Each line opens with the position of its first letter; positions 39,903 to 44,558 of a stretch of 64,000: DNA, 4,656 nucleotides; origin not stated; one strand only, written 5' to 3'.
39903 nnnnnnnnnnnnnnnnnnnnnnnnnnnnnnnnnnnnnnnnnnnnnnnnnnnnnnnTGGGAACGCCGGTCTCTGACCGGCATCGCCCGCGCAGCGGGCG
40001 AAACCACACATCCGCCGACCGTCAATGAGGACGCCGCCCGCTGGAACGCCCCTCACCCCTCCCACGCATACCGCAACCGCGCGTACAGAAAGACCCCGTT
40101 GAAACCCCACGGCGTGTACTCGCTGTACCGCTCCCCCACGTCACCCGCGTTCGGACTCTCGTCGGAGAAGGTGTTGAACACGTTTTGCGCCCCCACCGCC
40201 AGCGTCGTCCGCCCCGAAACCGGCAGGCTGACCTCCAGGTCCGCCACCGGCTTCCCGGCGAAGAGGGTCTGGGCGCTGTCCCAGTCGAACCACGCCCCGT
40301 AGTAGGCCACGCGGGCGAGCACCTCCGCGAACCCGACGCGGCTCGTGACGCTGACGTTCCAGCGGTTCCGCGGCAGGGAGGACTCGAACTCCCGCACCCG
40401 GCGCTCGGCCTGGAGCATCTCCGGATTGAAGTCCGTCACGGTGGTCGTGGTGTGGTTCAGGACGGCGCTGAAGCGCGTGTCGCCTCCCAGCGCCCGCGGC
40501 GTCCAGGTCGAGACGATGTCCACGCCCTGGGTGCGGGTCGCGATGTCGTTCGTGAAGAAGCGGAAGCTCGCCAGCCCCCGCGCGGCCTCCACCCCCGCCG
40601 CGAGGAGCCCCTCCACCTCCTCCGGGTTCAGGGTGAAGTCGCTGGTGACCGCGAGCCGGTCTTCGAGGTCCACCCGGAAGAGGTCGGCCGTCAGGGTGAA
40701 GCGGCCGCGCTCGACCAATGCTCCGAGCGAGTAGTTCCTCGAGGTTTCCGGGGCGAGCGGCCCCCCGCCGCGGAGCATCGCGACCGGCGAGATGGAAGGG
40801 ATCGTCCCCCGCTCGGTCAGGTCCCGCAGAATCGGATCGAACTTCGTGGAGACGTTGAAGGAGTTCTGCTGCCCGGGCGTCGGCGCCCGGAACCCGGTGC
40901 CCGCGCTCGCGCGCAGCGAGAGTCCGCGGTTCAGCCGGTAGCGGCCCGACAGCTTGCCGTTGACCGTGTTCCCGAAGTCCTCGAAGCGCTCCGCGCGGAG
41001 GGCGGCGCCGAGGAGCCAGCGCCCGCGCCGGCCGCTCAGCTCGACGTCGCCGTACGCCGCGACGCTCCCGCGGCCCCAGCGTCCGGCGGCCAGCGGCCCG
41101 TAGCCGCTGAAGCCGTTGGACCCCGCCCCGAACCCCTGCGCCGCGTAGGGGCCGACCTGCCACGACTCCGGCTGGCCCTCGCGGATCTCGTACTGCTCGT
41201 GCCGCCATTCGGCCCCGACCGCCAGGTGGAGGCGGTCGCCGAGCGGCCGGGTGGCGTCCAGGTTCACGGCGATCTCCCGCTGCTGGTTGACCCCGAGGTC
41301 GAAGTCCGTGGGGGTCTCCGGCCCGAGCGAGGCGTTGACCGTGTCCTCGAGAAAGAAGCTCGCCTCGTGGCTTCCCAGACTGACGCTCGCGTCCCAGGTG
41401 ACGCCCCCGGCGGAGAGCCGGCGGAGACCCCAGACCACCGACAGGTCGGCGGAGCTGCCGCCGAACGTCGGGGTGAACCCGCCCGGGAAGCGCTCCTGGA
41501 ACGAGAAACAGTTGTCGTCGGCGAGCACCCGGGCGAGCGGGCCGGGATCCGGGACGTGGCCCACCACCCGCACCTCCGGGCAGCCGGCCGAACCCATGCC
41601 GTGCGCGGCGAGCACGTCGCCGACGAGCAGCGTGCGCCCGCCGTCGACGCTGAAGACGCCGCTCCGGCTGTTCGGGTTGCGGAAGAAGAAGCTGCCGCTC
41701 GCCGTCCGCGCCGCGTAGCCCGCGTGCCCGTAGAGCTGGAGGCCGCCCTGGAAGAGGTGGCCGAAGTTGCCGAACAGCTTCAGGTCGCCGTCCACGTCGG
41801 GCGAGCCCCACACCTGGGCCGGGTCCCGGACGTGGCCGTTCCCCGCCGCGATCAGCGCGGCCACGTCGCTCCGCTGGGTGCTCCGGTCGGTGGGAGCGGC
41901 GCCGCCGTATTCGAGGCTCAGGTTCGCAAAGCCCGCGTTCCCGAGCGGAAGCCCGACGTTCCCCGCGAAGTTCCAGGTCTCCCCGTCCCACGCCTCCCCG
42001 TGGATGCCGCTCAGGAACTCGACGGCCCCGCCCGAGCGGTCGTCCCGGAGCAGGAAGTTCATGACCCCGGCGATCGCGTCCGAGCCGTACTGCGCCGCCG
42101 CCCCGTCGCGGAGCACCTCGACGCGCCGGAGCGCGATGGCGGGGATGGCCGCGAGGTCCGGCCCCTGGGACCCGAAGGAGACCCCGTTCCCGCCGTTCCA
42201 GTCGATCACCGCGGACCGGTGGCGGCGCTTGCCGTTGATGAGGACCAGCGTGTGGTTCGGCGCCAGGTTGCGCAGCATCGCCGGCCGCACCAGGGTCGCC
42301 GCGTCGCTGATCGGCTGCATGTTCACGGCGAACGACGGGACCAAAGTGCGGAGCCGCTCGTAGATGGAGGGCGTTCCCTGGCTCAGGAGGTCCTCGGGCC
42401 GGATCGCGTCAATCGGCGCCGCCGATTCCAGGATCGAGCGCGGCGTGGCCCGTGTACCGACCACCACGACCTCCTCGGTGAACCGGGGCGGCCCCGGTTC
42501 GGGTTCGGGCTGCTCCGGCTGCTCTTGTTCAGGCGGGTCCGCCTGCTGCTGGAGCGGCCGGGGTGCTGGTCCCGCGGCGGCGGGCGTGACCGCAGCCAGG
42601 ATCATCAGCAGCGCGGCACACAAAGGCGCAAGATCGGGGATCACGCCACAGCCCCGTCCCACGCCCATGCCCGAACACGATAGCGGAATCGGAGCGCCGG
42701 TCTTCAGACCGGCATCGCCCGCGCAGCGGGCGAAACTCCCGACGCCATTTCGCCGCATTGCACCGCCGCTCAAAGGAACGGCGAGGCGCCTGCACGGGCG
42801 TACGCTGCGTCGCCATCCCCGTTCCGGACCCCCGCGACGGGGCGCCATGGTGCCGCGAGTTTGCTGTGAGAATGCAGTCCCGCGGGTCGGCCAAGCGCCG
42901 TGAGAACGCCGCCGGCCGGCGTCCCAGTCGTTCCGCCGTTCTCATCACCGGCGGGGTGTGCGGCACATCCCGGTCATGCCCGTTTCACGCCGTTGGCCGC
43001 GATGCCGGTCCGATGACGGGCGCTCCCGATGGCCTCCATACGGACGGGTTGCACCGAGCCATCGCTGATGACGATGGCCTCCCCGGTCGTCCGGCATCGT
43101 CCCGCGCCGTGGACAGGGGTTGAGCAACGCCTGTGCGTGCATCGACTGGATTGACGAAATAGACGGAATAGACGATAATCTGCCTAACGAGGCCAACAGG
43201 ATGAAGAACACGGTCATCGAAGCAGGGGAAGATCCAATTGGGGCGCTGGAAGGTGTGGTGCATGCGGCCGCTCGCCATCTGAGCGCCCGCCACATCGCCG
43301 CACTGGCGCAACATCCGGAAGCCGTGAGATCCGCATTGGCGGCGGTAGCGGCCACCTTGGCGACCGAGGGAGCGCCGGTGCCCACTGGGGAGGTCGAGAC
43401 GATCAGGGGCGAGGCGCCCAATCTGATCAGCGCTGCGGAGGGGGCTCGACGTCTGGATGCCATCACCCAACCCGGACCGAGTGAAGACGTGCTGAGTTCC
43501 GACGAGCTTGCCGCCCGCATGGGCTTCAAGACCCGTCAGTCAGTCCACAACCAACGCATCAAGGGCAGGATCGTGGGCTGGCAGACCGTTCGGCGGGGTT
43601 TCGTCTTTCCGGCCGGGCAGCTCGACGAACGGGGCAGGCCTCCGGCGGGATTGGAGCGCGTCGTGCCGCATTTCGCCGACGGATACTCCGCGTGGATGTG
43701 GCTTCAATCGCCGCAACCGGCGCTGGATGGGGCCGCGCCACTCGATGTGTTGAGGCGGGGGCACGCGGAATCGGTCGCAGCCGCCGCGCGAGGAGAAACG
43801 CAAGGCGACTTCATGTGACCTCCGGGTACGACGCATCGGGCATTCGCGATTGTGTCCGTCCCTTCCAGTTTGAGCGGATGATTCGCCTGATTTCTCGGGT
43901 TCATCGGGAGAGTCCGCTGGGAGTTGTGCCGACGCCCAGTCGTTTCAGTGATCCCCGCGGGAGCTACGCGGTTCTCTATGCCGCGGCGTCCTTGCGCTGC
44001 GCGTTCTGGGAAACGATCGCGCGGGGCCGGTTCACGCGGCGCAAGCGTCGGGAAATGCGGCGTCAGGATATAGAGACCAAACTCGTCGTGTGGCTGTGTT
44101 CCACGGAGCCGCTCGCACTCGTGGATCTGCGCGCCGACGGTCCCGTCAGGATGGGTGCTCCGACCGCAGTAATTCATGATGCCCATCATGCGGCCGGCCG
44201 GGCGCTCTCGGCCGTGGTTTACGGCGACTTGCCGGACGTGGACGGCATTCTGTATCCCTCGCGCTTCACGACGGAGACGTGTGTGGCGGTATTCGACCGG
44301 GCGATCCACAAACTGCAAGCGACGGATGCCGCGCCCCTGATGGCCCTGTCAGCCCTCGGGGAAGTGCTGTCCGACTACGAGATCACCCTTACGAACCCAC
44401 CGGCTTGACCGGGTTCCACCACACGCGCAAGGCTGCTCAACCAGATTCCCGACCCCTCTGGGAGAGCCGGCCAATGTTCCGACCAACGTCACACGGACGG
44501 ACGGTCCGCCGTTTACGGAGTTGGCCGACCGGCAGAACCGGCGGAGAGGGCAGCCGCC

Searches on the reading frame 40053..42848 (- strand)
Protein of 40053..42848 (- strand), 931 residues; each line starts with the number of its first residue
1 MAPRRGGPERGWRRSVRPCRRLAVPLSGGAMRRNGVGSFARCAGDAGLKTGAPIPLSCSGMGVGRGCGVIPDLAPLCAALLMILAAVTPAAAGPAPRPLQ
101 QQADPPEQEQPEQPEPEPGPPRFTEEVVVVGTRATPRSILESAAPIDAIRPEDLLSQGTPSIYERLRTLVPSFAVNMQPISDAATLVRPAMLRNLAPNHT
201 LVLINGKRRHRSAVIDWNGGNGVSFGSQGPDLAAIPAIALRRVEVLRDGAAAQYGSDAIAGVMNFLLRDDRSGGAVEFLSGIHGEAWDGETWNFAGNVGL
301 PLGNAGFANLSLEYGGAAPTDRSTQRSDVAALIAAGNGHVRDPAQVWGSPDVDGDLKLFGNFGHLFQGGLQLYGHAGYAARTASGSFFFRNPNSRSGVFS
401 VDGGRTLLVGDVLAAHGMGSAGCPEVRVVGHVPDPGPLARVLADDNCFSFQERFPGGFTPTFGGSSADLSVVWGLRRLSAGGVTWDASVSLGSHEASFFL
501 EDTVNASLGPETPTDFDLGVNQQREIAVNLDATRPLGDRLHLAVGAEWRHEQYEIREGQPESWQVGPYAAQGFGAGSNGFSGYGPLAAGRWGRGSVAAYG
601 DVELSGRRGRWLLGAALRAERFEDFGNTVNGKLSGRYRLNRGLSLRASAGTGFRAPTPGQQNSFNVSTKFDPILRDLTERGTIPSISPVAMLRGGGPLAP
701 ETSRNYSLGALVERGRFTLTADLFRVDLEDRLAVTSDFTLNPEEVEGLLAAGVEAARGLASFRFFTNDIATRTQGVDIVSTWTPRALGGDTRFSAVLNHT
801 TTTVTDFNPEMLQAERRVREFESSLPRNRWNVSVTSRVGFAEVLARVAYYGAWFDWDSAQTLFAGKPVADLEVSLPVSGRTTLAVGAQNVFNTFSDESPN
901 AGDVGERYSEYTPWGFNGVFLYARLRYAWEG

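Call 6: search_protein_families(library=pfam, proteins=[window:40053-42848:-], max_evalue=0.01)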
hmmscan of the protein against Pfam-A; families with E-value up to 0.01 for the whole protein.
window:40053-42848:- (931 aa): 2 families
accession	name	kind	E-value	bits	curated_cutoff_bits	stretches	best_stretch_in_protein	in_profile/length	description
PF00593.30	TonB_dep_Rec_b-barrel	-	1.4e-26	94.8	27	1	480-890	72-436/436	TonB dependent receptor-like, beta-barrel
PF07715.20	Plug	-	2.4e-14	54.2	23.9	1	140-262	3-107/107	TonB-dependent Receptor Plug Domain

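Call 7: search_protein_families(library=ncbifam, proteins=[window:40053-42848:-], max_evalue=0.01)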
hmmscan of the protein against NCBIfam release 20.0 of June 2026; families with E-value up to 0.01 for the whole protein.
window:40053-42848:- (931 aa): 14 families
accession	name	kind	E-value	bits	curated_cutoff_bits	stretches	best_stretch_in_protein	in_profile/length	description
NF010010.0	PRK13483.1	equivalog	2.5e-13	48.9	927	1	125-271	33-166/660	ligand-gated channel protein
TIGR01779.1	TonB-B12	equivalog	3.7e-13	48.9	599.7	2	126-285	30-170/614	TonB-dependent vitamin B12 receptor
NF010051.0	PRK13528.1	subfamily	7.2e-12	44.4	583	1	191-302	98-208/727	FepA family TonB-dependent siderophore receptor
NF010048.1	PRK13524.1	subfamily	2.9e-11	42.6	493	1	192-302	103-212/744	FepA family TonB-dependent siderophore receptor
TIGR01786.1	TonB-hemlactrns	subfamily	3.8e-10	38.8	323.75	1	627-837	436-625/719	TonB-dependent hemoglobin/transferrin/lactoferrin family receptor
NF010038.0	PRK13513.1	equivalog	1.8e-09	36.8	942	1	190-269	93-166/659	ligand-gated channel protein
NF007926.1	PRK10641.1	equivalog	2.6e-09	36.2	836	1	191-282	89-168/617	TonB-dependent vitamin B12 receptor BtuB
TIGR01785.1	TonB-hemin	subfamily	3.4e-09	35.7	316.85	2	626-800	411-563/677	TonB-dependent heme/hemoglobin receptor family protein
NF050067.1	TonBEntbctnRecCfrA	equivalog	6.4e-09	34.7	1200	1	198-267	94-157/698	TonB-dependent ferric enterobactin receptor CfrA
NF007478.2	PRK10064.1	equivalog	6.7e-09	34.5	745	1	125-292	30-184/663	catecholate siderophore receptor CirA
NF010011.0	PRK13484.1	equivalog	2.5e-08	32.7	1197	1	192-267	90-158/682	IreA family TonB-dependent siderophore receptor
NF010012.0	PRK13486.1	equivalog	7.4e-08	31.2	924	1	124-270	24-160/696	TonB-dependent receptor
TIGR01783.1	TonB-siderophor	subfamily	6e-07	28.5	223.5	1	619-758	398-511/649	TonB-dependent siderophore receptor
NF052649.1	TonRcptRhtA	equivalog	0.0003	19.1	1100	1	121-300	38-192/744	TonB-dependent siderophore receptor RhtA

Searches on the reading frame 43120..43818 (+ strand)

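Call 11: search_protein_families(library=padloc, proteins=[window:43120-43818:+], max_evalue=0.01)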
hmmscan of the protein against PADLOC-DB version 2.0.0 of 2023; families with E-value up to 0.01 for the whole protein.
window:43120-43818:+ (232 aa): 0 families

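Call 12: search_protein_families(library=pfam, proteins=[window:43120-43818:+], max_evalue=0.01)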
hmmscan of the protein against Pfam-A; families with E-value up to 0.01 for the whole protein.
window:43120-43818:+ (232 aa): 1 family
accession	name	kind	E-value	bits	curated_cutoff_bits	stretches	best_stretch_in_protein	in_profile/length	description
PF09722.15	Xre_MbcA_ParS_C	-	0.00019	21.8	24.5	1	194-212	15-33/51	Antitoxin Xre/MbcA/ParS C-terminal toxin-binding domain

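Call 20: search_protein_families(library=ncbifam, proteins=[window:43120-43818:+], max_evalue=0.01)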
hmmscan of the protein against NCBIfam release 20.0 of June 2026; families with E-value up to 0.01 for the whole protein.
window:43120-43818:+ (232 aa): 0 families

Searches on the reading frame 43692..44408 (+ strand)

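Call 6: search_protein_families(library=pfam, proteins=[window:43692-44408:+], max_evalue=0.01)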
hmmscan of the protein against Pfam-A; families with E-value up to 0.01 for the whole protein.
window:43692-44408:+ (238 aa): 1 family
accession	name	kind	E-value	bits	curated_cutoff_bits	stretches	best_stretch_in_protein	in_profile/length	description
PF08808.17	RES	-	8.9e-17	62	23.2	1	77-208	19-145/157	RES domain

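Call 7: search_protein_families(library=ncbifam, proteins=[window:43692-44408:+], max_evalue=0.01)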
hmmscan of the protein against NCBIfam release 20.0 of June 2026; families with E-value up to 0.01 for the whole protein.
window:43692-44408:+ (238 aa): 0 families

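Call 11: search_protein_families(library=padloc, proteins=[window:43692-44408:+], max_evalue=0.01)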
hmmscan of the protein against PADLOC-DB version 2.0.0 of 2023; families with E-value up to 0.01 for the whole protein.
window:43692-44408:+ (238 aa): 0 families
